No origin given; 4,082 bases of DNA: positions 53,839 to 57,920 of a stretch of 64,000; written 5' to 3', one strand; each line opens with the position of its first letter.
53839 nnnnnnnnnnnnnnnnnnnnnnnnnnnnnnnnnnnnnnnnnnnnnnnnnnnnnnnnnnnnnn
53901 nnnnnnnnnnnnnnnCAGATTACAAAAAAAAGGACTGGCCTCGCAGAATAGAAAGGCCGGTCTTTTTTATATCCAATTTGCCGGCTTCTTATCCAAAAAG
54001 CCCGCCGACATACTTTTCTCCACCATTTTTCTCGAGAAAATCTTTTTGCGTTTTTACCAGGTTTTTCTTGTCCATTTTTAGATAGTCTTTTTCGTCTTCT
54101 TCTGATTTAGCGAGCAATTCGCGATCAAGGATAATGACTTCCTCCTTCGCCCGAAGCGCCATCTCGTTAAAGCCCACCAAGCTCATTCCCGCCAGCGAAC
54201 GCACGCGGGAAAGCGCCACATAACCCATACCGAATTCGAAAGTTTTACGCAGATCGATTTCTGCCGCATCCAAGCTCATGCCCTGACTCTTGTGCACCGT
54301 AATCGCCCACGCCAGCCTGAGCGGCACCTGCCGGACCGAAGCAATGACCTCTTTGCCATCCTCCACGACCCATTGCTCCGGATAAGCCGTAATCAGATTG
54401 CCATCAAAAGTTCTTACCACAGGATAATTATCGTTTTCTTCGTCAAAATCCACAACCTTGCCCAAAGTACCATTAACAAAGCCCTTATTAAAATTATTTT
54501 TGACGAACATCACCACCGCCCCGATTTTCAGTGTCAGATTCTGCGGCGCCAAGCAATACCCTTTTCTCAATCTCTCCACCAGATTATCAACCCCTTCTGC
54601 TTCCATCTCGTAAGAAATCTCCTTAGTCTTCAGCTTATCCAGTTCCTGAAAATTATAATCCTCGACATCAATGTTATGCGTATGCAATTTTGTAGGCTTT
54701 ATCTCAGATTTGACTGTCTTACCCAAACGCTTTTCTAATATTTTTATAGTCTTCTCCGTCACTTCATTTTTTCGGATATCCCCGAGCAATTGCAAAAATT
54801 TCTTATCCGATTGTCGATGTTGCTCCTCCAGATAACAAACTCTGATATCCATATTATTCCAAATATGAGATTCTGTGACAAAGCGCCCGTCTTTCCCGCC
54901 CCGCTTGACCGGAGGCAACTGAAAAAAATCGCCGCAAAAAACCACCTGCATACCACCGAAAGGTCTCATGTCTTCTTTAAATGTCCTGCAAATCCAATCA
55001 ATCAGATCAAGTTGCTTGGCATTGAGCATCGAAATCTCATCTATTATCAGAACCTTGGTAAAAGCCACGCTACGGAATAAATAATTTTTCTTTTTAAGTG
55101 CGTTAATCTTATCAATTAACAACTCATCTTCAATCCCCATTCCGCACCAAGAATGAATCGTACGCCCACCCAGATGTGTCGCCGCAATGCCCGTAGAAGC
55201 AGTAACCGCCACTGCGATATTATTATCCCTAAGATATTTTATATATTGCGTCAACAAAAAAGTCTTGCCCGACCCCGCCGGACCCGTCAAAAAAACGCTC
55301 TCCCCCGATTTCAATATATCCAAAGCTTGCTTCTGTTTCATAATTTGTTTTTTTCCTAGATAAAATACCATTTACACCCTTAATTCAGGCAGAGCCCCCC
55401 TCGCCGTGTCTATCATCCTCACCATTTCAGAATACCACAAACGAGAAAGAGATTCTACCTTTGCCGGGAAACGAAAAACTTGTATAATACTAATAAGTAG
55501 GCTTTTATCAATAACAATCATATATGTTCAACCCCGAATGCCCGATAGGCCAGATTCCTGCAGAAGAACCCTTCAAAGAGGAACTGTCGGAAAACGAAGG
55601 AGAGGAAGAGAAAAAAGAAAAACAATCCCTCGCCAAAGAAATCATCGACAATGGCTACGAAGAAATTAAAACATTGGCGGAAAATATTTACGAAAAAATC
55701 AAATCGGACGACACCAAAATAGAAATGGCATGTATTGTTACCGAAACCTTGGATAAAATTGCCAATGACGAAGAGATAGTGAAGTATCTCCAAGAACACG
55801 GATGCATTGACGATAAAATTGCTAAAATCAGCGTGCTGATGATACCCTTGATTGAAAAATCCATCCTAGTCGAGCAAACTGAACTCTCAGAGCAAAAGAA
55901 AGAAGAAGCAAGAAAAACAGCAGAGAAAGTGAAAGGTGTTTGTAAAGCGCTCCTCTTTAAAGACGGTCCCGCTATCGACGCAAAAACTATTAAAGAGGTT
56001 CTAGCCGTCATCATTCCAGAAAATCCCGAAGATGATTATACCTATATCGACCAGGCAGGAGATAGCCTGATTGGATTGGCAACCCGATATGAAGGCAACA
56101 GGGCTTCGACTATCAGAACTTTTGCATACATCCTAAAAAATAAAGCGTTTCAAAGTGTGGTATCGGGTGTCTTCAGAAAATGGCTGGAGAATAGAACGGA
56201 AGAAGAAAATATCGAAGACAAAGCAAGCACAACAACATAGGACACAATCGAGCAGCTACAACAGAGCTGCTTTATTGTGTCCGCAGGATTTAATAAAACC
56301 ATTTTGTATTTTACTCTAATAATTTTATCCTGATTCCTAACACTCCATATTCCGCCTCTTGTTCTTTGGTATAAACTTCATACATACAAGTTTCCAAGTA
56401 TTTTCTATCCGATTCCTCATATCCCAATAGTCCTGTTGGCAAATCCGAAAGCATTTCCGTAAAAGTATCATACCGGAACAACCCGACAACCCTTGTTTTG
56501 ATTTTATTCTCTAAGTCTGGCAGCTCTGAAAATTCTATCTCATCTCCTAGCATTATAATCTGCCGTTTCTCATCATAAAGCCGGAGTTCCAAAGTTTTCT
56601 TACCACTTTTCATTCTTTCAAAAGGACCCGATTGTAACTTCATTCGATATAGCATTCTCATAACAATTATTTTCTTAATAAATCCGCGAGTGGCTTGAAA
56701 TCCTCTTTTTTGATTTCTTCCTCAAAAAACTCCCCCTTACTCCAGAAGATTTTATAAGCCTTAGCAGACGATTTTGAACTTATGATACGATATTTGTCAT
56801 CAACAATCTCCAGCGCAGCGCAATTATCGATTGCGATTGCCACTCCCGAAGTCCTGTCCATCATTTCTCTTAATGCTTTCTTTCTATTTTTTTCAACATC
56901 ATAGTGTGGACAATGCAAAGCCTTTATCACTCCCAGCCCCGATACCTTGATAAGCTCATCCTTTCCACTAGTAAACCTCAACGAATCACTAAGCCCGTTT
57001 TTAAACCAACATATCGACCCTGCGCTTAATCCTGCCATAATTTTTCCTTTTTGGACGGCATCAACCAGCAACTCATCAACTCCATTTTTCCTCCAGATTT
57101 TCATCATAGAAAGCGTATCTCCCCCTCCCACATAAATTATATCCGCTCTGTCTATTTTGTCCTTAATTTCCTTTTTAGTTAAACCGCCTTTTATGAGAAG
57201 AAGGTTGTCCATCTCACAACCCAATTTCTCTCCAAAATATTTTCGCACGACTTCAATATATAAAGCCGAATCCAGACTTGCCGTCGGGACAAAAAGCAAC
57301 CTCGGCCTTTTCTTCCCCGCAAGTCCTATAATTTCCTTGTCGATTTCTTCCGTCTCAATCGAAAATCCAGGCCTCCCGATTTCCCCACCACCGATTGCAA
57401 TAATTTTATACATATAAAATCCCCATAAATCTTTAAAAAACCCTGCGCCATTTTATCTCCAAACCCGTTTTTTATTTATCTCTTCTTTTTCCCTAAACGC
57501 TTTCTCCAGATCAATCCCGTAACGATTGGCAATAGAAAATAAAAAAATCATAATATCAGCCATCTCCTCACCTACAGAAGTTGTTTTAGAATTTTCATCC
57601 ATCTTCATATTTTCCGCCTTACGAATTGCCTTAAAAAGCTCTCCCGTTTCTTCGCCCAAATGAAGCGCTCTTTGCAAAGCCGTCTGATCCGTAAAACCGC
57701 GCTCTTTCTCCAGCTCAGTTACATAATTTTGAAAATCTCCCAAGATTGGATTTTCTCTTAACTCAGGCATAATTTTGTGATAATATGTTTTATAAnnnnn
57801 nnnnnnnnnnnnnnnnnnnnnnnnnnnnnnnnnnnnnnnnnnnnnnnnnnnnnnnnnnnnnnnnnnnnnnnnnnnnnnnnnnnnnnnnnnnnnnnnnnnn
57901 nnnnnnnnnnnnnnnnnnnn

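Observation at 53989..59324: Probable decayed integrated element: PIF1-like helicase, ASCH, S51 peptidase, MazG and hypotheticals ending at a serine-recombinase remnant and a 560-nt ORF-free tract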

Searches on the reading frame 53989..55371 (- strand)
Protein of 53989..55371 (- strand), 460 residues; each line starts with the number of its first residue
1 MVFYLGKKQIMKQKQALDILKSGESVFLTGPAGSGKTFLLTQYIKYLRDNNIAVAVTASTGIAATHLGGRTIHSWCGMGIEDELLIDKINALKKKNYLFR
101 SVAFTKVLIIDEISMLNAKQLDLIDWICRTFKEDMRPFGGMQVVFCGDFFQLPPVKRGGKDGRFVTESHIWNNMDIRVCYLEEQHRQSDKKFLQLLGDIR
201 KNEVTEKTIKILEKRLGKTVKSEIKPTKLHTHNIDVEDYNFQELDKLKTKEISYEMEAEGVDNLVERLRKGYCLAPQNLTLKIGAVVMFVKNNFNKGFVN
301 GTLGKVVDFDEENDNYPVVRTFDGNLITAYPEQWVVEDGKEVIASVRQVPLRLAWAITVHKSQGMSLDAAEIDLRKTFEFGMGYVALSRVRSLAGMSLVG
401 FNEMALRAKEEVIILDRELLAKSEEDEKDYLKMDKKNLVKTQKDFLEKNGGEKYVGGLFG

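Call 3: search_protein_families(library=pfam, proteins=[window:53989-55371:-], max_evalue=0.01)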
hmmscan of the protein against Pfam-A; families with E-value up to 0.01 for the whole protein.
window:53989-55371:- (460 aa): 24 families
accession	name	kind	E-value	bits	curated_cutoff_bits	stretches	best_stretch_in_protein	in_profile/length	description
PF05970.20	PIF1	-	4.3e-40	138.1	25.9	1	17-192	16-194/223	PIF1-like helicase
PF13604.12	AAA_30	-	1.2e-18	68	27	1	12-214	5-182/191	AAA domain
PF13245.12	AAA_19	-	6.8e-13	49.4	25.1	1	13-155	1-132/134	AAA domain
PF21530.3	Pif1_2B_dom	-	2.9e-08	33.8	23.9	1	273-309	10-47/47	DNA helicase Pif1, 2B domain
PF13401.12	AAA_22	-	1.6e-07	32.1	27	1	24-147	6-122/130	AAA domain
PF13191.12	AAA_16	-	5.2e-06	27.5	32.6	1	15-58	14-59/167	AAA ATPase domain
PF02562.22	PhoH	-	4.5e-05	23.5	27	1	11-51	7-48/205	PhoH-like protein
PF18335.7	SH3_13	-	9.1e-05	22.6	41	1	280-316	25-61/65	ATP-dependent RecD-like DNA helicase SH3 domain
PF12775.13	AAA_7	-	0.00014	21.9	25.8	1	19-60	29-71/181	P-loop containing dynein motor region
PF00270.35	DEAD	-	0.00016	21.9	26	1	13-58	4-52/167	DEAD/DEAH box helicase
PF02689.20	Herpes_Helicase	-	0.00022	19.8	27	0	352-396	728-774/808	Helicase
PF20720.3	nSTAND3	-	0.00031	20.9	27.2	1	14-55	8-49/155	Novel STAND NTPase 3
PF03266.21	NTPase_1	-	0.00057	20.2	23.9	0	26-55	2-31/168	NTPase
PF07728.20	AAA_5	-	0.00085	19.8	22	1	26-118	2-80/139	AAA domain (dynein-related subfamily)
PF00437.27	T2SSE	-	0.00096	18.3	24.9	1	14-54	132-174/370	Type II/IV secretion system protein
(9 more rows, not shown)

The acidic ORF 55524-56240 (+) occupies a variable slot within the block. Pfam (call 3).

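Call 15: search_protein_families(library=ncbifam, proteins=[window:53989-55371:-], max_evalue=1)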
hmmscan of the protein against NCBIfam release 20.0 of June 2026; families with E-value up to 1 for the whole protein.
window:53989-55371:- (460 aa): 31 families (the best 25 are shown)
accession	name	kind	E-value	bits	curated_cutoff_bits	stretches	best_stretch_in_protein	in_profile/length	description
TIGR01448.2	helicase_RecD2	equivalog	9.1e-24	83.6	500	1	12-366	320-652/713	SF1B family DNA helicase RecD2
TIGR02768.1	TraA_Ti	equivalog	6.9e-16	57.7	590.45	1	13-392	364-709/751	Ti-type conjugative transfer relaxase TraA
TIGR01447.1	recD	equivalog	3.5e-15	55.6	310.15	2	11-243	151-393/597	exodeoxyribonuclease V subunit alpha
NF010464.0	PRK13889.1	subfamily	1.3e-11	43.2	1015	2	284-393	604-696/992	conjugal transfer relaxase TraA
TIGR03015.1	pepcterm_ATPase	hypoth_equivalog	0.00015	21.3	324.5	1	26-124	46-143/269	XrtA/PEP-CTERM system-associated ATPase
NF038214.1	IS21_help_AAA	equivalog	0.00021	21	200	1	9-45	76-112/232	IS21-like element helper ATPase IstB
TIGR02982.1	heterocyst_DevA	subfamily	0.00047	19.8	295.8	1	7-48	17-55/220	ABC exporter ATP-binding subunit, DevA family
NF010402.0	PRK13826.1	subfamily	0.00059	17.8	1317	1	105-391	469-730/1102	Dtr system oriT relaxase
NF008127.0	PRK10875.1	equivalog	0.0007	18.2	671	1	284-372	488-561/619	exodeoxyribonuclease V subunit alpha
NF006616.1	PRK09183.1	subfamily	0.0015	17.9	300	1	7-40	84-117/253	IS21-like element helper ATPase IstB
NF007027.0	PRK09493.1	equivalog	0.0032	16.8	379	1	6-94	12-97/240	glutamine ABC transporter ATP-binding protein GlnQ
NF010248.0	PRK13695.1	equivalog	0.0033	17.1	156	1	26-54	6-34/180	NTPase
NF047389.1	ATPase_Sll1717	subfamily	0.0057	15.8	75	1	15-57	22-61/454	P-loop ATPase, Sll1717 family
NF010340.0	PRK13768.1-2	equivalog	0.0067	16.2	293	1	25-55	5-35/265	GTPase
TIGR02640.1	gas_vesic_GvpN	equivalog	0.0072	15.9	266.8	1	14-42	12-40/262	gas vesicle protein GvpN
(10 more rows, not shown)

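Call 16: search_protein_families(library=phrogs, proteins=[window:53989-55371:-], max_evalue=1)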
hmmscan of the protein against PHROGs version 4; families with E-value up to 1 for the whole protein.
window:53989-55371:- (460 aa): 19 families
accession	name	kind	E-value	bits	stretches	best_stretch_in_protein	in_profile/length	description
phrog_325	-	DNA, RNA and nucleotide metabolism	7.6e-75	253.9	1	12-440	474-904/986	Dda-like helicase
phrog_30356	-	DNA, RNA and nucleotide metabolism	1.8e-32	113.4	2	8-307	3-301/823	helicase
phrog_4412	-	DNA, RNA and nucleotide metabolism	9.9e-28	97.9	2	12-208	334-510/743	exonuclease V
phrog_25471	-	unknown function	2e-16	61.4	1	8-129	6-142/162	-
phrog_170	-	other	7.9e-08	33.1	1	10-51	77-119/323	PhoH-like phosphate starvation-inducible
phrog_296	-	integration and excision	1.9e-06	27.9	1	23-122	318-406/626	DNA transposition protein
phrog_249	-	moron, auxiliary metabolic gene and host takeover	7.2e-05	23.3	1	17-60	119-164/380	porphyrin biosynthesis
phrog_1967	-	DNA, RNA and nucleotide metabolism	0.00015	21.5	1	12-52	156-195/776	DNA helicase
phrog_2765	-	other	0.0013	18.6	1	11-41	237-269/443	PhoH-like phosphate starvation-inducible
phrog_168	-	DNA, RNA and nucleotide metabolism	0.0026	18.5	1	15-119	35-115/314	clamp loader of DNA polymerase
phrog_50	-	DNA, RNA and nucleotide metabolism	0.012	15.6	1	13-52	357-398/570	DnaC-like helicase loader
phrog_2666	-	head and packaging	0.041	13.5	1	13-47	311-345/555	terminase large subunit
phrog_27475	-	unknown function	0.1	12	0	9-118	428-518/599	-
phrog_8023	-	unknown function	0.13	13.7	1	264-337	20-96/105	-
phrog_2107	-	other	0.14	12.8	1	25-60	5-40/201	thymidylate kinase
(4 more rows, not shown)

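Call 70: search_protein_families(library=padloc, proteins=[window:53989-55371:-], max_evalue=0.001)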
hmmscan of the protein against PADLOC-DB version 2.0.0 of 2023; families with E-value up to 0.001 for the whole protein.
window:53989-55371:- (460 aa): 14 families
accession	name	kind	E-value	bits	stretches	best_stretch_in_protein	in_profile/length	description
PDLC01734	typeIV_RecD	-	2.3e-20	70.5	1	12-369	343-685/763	RecD_0_IVD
PDLC04475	PDC-M16A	-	6.8e-18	62.5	1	14-314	21-336/721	-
PDLC01148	RecD_like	-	4.2e-17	59.7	1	12-416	317-696/719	RecD/Tra ATPase fused to N-terminal HHH domain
PDLC05065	PDC-S68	-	9.4e-17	58.1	2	12-157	609-747/1221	-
PDLC05064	PDC-S68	-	2.5e-16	56.6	1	27-158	704-827/1273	-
PDLC04476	PDC-M16A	-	1.2e-15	55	1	16-320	16-336/691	-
PDLC05066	PDC-S68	-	3.8e-10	36.4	1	9-159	579-725/1202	-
PDLC05035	PDC-S53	-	1.4e-07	28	1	14-215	500-668/900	-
PDLC02372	Nhi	-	9.9e-06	22.4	1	4-187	182-330/470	-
PDLC04140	mad8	-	4.1e-05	21.2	1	15-62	18-69/314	mads_8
PDLC04474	PDC-M16A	-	9.1e-05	19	0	14-155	225-378/917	-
PDLC04472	PDC-M16A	-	0.00034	17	1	23-71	239-288/930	-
PDLC00135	GajB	-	0.00059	16.8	1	12-52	9-49/603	UrvD helicase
PDLC02350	AbiO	-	0.00074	16.4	0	3-124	177-277/468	AbiO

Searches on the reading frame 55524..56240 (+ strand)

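Call 3: search_protein_families(library=pfam, proteins=[window:55524-56240:+], max_evalue=0.01)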
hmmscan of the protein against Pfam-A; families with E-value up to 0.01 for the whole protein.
window:55524-56240:+ (238 aa): 0 families

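Call 15: search_protein_families(library=ncbifam, proteins=[window:55524-56240:+], max_evalue=1)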
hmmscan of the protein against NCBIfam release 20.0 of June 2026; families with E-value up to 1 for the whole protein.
window:55524-56240:+ (238 aa): 1 family
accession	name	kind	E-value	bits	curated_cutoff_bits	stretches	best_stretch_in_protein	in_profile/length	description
TIGR01071.1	rplO_bact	equivalog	0.099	12.5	77.95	1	64-135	69-142/144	50S ribosomal protein L15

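Call 16: search_protein_families(library=phrogs, proteins=[window:55524-56240:+], max_evalue=1)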
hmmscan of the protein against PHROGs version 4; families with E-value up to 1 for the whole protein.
window:55524-56240:+ (238 aa): 0 families

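Call 70: search_protein_families(library=padloc, proteins=[window:55524-56240:+], max_evalue=0.001)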
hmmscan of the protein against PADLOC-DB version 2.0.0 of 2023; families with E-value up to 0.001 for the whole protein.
window:55524-56240:+ (238 aa): 1 family
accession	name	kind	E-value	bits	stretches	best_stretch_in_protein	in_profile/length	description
PDLC00150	HamA1|HamA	-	0.00036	18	1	42-136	167-264/310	DUF1837 domain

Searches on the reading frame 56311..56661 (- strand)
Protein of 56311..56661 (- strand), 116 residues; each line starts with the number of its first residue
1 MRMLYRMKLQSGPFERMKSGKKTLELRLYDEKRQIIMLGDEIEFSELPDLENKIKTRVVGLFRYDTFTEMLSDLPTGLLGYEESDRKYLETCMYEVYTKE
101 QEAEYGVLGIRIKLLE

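Call 3: search_protein_families(library=pfam, proteins=[window:56311-56661:-], max_evalue=0.01)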
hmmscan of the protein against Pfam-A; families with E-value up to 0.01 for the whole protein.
window:56311-56661:- (116 aa): 2 families
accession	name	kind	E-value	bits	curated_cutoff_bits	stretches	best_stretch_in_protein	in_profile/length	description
PF04266.20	ASCH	-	1.4e-05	26.2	21.2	1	9-115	3-102/103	ASCH domain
PF12961.13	DUF3850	-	0.0021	18.7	22.9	0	6-48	3-42/77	Domain of unknown function (DUF3850)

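Call 15: search_protein_families(library=ncbifam, proteins=[window:56311-56661:-], max_evalue=1)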
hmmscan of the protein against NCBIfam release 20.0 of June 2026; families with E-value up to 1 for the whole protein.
window:56311-56661:- (116 aa): 1 family
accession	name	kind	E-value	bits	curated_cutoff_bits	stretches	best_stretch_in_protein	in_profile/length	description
NF009887.0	PRK13346.1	equivalog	0.12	12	313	1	18-53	185-218/231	superantigen-like protein SSL7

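Call 16: search_protein_families(library=phrogs, proteins=[window:56311-56661:-], max_evalue=1)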
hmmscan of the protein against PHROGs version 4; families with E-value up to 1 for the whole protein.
window:56311-56661:- (116 aa): 1 family
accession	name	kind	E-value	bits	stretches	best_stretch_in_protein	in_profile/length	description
phrog_19935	-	DNA, RNA and nucleotide metabolism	5.4e-21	75.8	1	1-115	1-114/116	RNA-binding protein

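Call 70: search_protein_families(library=padloc, proteins=[window:56311-56661:-], max_evalue=0.001)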
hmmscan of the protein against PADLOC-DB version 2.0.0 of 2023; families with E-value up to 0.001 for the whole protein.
window:56311-56661:- (116 aa): 0 families

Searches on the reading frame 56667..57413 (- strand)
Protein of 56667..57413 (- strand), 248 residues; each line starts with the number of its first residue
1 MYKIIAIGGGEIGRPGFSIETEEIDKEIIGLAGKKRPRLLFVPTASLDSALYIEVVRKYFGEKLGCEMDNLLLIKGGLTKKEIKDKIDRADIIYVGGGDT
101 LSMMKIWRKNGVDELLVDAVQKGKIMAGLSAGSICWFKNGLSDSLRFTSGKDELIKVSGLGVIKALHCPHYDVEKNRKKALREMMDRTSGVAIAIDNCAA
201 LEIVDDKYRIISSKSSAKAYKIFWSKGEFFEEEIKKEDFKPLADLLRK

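Call 3: search_protein_families(library=pfam, proteins=[window:56667-57413:-], max_evalue=0.01)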
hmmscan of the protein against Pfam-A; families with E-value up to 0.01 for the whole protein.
window:56667-57413:- (248 aa): 2 families
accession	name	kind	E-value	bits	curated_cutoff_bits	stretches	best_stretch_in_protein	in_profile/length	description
PF03575.23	Peptidase_S51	-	1e-46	159.7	23.9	1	5-211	2-206/206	Peptidase family S51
PF01174.25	SNO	-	0.0085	16.4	27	0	82-136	24-81/188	SNO glutamine amidotransferase family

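Call 16: search_protein_families(library=phrogs, proteins=[window:56667-57413:-], max_evalue=1)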
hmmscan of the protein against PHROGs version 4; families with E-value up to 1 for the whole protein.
window:56667-57413:- (248 aa): 1 family
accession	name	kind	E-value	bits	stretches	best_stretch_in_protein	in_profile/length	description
phrog_18258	-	unknown function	0.13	12.6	1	81-149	54-120/228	-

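Call 70: search_protein_families(library=padloc, proteins=[window:56667-57413:-], max_evalue=0.001)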
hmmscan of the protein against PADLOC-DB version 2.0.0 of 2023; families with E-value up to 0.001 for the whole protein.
window:56667-57413:- (248 aa): 0 families

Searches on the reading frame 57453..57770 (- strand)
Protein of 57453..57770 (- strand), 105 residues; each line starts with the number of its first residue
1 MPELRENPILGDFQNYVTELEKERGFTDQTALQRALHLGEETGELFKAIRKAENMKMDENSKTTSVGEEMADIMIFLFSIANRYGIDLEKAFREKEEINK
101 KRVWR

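Call 3: search_protein_families(library=pfam, proteins=[window:57453-57770:-], max_evalue=0.01)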
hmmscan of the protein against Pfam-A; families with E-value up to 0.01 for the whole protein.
window:57453-57770:- (105 aa): 5 families
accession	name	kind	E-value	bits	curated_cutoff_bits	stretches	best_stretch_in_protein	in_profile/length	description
PF03819.22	MazG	-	1.6e-07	31.9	22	1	30-94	2-61/74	MazG nucleotide pyrophosphohydrolase domain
PF12643.12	MazG-like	-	1.8e-05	25.3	27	1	44-101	21-68/85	MazG-like family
PF01503.22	PRA-PH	-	8.1e-05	23.4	21.3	1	22-94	15-81/86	Phosphoribosyl-ATP pyrophosphohydrolase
PF08761.16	dUTPase_2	-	0.00024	21.9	22.9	1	21-98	17-95/162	dUTPase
PF12644.12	DUF3782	-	0.00088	19.8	24.4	1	51-94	5-48/78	Protein of unknown function (DUF3782)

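Call 15: search_protein_families(library=ncbifam, proteins=[window:57453-57770:-], max_evalue=1)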
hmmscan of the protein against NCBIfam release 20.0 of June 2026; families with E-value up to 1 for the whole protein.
window:57453-57770:- (105 aa): 3 families
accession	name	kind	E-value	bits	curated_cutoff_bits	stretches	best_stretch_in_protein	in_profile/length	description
NF007113.1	PRK09562.1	equivalog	0.01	15.5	208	1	22-97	147-213/251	nucleoside triphosphate pyrophosphohydrolase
TIGR00444.1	mazG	subfamily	0.051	13.2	148.3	1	56-102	171-217/248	MazG family protein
TIGR03188.1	histidine_hisI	equivalog_domain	0.063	13.5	42.7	1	38-92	36-81/84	phosphoribosyl-ATP diphosphatase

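Call 16: search_protein_families(library=phrogs, proteins=[window:57453-57770:-], max_evalue=1)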
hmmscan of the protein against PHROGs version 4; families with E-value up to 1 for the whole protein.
window:57453-57770:- (105 aa): 14 families
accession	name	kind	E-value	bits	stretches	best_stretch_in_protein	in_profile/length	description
phrog_3301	-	other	2.7e-10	41.4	1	14-102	54-160/169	pyrophosphatase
phrog_715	-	other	2.9e-06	28.6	1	15-94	11-96/123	MazG-like pyrophosphatase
phrog_9147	-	unknown function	1.4e-05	25.8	1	41-104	34-96/204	-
phrog_173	-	DNA, RNA and nucleotide metabolism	3.5e-05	24.8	1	34-94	61-122/196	nucleoside triphosphate pyrophosphohydrolase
phrog_2245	-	other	5.6e-05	24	1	35-87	138-187/218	nucleoside triphosphate pyrophosphohydrolase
phrog_671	-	other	0.00032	20.3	1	23-94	554-619/678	nucleotide pyrophosphohydrolase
phrog_4856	-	other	0.00066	20.4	1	29-100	84-162/195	nucleoside triphosphate pyrophosphohydrolase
phrog_229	-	other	0.00067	19.9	1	23-90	268-332/533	MazG-like pyrophosphatase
phrog_13210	-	unknown function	0.0012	19.5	1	24-104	15-88/203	-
phrog_5658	-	other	0.0012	19.2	1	69-102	372-405/421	pyrophosphatase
phrog_801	-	DNA, RNA and nucleotide metabolism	0.0031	18.2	1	49-105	281-338/476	dATP / dGTP pyrophosphohydrolase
phrog_1992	-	other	0.0095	16.6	0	28-54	111-137/293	MazG-like pyrophosphatase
phrog_9236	-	other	0.047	14.5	1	57-102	143-183/191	pyrophosphatase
phrog_18176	-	unknown function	0.13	13.2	1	46-102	38-95/97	-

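Call 70: search_protein_families(library=padloc, proteins=[window:57453-57770:-], max_evalue=0.001)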
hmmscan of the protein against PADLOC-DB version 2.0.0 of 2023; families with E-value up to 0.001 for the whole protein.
window:57453-57770:- (105 aa): 0 families

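Call 93: find_related_loci(query=window:57453-57770:-, collection=metagenome_contigs, flank=8000)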
Query window:57453-57770:- (105 aa) in metagenome_contigs; peptide patterns used: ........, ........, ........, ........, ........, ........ (x = any residue, [..] = any of these).
525 stretches matched a pattern; 104 encode a relative of the query (tblastn E <= 1e-3); the best 80 are kept; 80 distinct loci.
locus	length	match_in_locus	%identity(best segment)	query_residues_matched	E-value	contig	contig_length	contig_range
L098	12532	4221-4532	90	1-104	3e-61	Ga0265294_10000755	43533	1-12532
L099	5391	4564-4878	73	1-105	1e-50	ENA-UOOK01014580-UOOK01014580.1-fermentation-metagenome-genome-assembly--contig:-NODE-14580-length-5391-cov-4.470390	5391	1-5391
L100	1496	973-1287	74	1-105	9e-52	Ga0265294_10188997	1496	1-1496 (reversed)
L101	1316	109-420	72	1-104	9e-51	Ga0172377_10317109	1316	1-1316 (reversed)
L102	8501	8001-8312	71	1-104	2e-48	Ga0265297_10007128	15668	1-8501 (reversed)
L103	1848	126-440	72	1-105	6e-49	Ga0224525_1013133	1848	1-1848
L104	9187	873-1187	66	1-105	1e-43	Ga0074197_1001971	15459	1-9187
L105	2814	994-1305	65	1-104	2e-42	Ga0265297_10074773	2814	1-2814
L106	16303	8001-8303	66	4-104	7e-42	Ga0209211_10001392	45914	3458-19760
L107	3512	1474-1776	65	4-104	8e-42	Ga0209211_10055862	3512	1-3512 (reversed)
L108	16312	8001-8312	63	1-104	1e-41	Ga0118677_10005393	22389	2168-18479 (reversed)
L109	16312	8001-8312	61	1-104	6e-41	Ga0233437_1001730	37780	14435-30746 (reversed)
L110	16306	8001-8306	66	3-104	9e-41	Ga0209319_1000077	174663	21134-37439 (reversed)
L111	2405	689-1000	62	1-104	2e-40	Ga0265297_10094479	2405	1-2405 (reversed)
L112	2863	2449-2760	63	1-104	6e-40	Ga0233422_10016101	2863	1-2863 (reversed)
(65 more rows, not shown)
